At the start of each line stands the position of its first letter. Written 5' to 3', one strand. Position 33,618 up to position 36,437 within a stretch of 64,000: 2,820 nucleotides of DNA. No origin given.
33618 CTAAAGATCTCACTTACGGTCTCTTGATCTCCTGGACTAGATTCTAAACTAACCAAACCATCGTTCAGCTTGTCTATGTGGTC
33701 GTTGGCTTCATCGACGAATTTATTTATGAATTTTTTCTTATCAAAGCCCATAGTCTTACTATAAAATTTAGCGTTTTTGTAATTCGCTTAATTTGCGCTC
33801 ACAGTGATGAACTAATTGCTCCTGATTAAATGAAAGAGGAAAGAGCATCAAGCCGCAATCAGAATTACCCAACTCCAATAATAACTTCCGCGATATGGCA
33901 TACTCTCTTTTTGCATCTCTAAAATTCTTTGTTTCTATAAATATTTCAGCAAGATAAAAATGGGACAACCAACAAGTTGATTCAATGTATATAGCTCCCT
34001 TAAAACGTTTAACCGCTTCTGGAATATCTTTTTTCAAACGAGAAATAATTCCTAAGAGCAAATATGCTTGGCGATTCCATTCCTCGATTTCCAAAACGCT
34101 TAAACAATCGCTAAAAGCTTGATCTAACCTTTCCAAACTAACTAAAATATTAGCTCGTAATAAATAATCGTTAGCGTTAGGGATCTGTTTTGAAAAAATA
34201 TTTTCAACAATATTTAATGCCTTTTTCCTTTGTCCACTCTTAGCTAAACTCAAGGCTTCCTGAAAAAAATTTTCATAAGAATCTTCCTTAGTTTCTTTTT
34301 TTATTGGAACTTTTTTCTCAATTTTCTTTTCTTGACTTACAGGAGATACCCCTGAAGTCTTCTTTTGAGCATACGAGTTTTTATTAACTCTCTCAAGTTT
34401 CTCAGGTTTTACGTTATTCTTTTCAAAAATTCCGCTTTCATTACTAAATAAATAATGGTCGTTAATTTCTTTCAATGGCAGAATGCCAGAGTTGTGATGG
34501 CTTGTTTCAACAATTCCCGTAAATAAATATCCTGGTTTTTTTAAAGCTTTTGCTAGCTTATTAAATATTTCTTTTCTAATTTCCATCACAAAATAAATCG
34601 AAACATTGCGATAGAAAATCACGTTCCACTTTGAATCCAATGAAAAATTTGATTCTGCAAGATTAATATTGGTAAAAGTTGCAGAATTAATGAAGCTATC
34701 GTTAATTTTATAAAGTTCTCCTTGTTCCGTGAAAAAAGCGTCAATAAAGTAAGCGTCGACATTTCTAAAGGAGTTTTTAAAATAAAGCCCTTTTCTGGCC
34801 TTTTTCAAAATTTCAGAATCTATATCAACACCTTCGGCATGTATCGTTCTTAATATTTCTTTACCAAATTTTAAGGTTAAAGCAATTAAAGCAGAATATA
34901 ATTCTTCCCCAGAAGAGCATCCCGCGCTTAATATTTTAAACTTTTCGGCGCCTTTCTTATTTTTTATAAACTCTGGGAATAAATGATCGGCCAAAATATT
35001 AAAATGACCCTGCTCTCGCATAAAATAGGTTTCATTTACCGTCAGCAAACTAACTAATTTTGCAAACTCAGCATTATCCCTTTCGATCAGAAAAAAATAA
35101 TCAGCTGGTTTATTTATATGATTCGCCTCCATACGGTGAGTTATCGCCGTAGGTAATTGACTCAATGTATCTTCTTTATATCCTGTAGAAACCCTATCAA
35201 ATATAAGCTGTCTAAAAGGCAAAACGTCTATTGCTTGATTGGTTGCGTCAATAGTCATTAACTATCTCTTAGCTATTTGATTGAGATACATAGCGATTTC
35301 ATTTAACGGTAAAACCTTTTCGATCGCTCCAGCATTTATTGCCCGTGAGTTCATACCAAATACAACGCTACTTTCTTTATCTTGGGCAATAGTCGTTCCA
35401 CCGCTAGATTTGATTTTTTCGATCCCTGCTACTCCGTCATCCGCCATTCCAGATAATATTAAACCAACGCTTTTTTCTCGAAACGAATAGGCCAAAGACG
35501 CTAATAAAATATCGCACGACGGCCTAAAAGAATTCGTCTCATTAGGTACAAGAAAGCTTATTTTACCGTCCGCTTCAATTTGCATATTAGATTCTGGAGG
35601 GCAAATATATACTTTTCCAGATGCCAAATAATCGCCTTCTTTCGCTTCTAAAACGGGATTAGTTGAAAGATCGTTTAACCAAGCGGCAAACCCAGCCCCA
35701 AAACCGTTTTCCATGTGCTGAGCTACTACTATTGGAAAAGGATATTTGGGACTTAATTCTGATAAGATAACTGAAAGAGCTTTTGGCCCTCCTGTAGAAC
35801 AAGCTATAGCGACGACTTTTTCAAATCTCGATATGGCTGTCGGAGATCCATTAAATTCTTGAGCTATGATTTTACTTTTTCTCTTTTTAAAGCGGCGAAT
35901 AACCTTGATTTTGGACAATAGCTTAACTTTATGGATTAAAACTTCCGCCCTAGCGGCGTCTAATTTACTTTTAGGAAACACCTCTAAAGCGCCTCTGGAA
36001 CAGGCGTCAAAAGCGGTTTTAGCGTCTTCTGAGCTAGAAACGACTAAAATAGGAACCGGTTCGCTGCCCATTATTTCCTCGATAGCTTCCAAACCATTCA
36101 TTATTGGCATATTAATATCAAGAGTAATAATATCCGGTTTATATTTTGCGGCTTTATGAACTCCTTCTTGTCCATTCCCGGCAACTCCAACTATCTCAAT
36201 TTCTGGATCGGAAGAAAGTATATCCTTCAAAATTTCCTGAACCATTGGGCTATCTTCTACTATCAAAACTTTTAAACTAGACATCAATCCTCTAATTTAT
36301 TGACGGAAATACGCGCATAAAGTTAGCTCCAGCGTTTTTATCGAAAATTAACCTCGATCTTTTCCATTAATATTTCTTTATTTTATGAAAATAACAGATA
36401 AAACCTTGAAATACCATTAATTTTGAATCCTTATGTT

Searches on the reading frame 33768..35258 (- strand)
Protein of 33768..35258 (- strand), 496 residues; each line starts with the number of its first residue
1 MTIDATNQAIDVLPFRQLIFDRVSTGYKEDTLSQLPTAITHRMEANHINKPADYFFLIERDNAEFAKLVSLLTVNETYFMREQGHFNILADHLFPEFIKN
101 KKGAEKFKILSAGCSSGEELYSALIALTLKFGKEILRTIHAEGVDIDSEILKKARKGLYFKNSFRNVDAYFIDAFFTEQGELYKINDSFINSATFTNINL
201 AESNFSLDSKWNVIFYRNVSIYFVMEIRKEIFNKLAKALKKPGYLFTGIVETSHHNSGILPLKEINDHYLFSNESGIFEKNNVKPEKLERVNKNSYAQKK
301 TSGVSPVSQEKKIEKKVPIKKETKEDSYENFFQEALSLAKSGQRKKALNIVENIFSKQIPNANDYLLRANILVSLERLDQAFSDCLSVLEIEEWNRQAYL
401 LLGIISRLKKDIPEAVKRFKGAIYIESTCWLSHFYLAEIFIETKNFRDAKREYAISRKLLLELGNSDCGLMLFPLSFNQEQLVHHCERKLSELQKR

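Call 54: search_protein_families(library=pfam, proteins=[window:33768-35258:-], max_evalue=0.00001)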
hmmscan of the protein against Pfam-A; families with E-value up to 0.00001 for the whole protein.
window:33768-35258:- (496 aa): 1 family
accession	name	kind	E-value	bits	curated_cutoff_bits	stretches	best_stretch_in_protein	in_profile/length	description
PF01739.24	CheR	-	5.1e-39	134.2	27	1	75-254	1-180/195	CheR methyltransferase, SAM binding domain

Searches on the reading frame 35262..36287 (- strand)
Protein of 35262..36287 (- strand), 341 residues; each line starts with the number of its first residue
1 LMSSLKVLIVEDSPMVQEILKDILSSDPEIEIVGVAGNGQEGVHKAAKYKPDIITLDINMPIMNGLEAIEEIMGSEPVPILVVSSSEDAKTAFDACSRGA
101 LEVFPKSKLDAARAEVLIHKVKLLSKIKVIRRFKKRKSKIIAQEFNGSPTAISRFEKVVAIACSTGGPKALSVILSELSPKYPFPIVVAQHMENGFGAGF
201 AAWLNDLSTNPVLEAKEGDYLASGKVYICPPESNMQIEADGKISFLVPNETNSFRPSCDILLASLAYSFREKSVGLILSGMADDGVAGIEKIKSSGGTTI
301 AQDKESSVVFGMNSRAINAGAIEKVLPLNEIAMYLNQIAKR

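Call 54: search_protein_families(library=pfam, proteins=[window:35262-36287:-], max_evalue=0.00001)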
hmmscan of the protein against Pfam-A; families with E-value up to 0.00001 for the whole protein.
window:35262-36287:- (341 aa): 2 families
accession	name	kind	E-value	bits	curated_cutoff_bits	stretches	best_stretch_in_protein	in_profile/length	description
PF01339.22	CheB_methylest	-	1e-56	191.9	24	1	159-334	1-173/174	CheB methylesterase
PF00072.30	Response_reg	-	8.6e-21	74.6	30.2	1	7-107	1-100/111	Response regulator receiver domain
